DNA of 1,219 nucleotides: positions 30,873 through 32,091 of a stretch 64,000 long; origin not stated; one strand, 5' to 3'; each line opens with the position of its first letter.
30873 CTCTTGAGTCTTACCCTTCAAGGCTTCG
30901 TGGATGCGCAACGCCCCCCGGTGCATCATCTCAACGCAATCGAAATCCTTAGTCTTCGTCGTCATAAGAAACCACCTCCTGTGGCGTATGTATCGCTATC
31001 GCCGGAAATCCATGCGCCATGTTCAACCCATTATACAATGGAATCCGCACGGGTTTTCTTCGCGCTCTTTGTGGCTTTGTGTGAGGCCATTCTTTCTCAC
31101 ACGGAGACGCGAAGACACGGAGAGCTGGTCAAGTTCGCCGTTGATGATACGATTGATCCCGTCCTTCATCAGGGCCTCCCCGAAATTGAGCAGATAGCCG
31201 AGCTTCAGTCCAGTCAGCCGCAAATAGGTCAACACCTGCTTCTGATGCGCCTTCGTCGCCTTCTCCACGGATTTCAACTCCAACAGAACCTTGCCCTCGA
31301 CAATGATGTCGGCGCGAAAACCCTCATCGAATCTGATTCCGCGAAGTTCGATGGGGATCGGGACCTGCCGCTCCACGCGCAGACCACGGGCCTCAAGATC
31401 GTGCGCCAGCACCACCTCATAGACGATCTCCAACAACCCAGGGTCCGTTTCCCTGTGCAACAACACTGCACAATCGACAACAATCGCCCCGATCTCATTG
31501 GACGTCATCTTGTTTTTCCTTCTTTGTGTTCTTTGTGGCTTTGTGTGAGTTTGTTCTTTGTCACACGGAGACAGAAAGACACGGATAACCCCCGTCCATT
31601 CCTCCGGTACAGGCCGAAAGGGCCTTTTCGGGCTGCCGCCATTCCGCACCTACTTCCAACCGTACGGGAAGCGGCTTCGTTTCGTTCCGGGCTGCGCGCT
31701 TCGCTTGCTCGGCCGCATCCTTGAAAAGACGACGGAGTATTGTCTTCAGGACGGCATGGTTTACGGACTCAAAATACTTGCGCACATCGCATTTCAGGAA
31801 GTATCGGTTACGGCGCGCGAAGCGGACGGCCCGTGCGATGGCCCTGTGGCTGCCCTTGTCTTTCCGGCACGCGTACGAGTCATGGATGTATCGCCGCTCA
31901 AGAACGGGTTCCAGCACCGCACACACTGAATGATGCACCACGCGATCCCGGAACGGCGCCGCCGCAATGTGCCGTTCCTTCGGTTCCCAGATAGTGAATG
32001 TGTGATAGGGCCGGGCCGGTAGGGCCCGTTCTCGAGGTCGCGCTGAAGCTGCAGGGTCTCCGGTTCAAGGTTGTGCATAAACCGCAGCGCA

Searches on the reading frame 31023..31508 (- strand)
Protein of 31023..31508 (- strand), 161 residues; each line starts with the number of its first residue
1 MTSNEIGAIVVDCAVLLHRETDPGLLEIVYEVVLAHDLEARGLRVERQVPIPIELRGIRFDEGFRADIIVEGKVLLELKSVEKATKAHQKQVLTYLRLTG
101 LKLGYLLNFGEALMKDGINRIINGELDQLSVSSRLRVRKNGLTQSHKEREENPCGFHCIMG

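Call 3: search_protein_families(library=pfam, proteins=[window:31023-31508:-], max_evalue=0.1)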
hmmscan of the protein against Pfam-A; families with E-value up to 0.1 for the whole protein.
window:31023-31508:- (161 aa): 2 families
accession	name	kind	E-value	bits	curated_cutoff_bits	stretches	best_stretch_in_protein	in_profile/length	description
PF13366.12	PDDEXK_3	-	4.4e-36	124.2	22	1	5-121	2-117/117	PD-(D/E)XK nuclease superfamily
PF01930.23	Cas_Cas4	-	0.072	13.6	22.7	1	57-98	48-91/160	Domain of unknown function DUF83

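Call 4: search_protein_families(library=ncbifam, proteins=[window:31023-31508:-], max_evalue=0.1)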
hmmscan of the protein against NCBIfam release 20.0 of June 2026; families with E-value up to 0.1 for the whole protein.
window:31023-31508:- (161 aa): 1 family
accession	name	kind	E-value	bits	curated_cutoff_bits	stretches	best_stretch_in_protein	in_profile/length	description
TIGR04256.1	GxxExxY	subfamily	7.6e-37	126.2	35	1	8-122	4-116/116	GxxExxY protein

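Call 58: search_protein_families(library=padloc, proteins=[window:31026-31508:-], max_evalue=0.01)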
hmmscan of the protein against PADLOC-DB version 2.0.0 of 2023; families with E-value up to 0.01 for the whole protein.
window:31026-31508:- (161 aa): 2 families
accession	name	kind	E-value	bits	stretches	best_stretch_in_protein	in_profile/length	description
PDLC03797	RTasPDDEXK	-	0.0019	16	1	48-99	119-170/226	DRT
PDLC01611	Cas4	-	0.0065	14.8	1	56-97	46-88/158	"CAS-I,CAS-II,CAS-III,CAS-IV,CAS-V,CAS-VI; acquisition_associated"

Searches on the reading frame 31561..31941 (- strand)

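Call 3: search_protein_families(library=pfam, proteins=[window:31561-31941:-], max_evalue=0.1)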
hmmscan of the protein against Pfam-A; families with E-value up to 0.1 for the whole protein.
window:31561-31941:- (126 aa): 1 family
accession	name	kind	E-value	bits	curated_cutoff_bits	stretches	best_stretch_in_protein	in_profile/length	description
PF00078.32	RVT_1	-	0.0033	17.6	29.6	1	7-66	27-88/205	Reverse transcriptase (RNA-dependent DNA polymerase)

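Call 4: search_protein_families(library=ncbifam, proteins=[window:31561-31941:-], max_evalue=0.1)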
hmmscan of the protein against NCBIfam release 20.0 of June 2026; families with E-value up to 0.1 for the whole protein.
window:31561-31941:- (126 aa): 4 families
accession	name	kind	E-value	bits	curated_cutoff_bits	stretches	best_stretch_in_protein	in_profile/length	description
TIGR04416.1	group_II_RT_mat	equivalog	2.8e-10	39.9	300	1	4-75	80-152/353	group II intron reverse transcriptase/maturase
NF038233.2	retron_St85_RT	exception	0.0003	20.2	235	1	9-81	55-124/289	retron St85 family RNA-directed DNA polymerase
NF041709.1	RiPP_phane_YxD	equivalog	0.028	14.4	55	1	48-78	5-35/47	YxD-tail cyclophane-containing RiPP peptide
NF042941.1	Retron_TIR_antiphage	equivalog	0.038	12.8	600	1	30-74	76-121/464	TIR domain-containing anti-phage reverse transcriptase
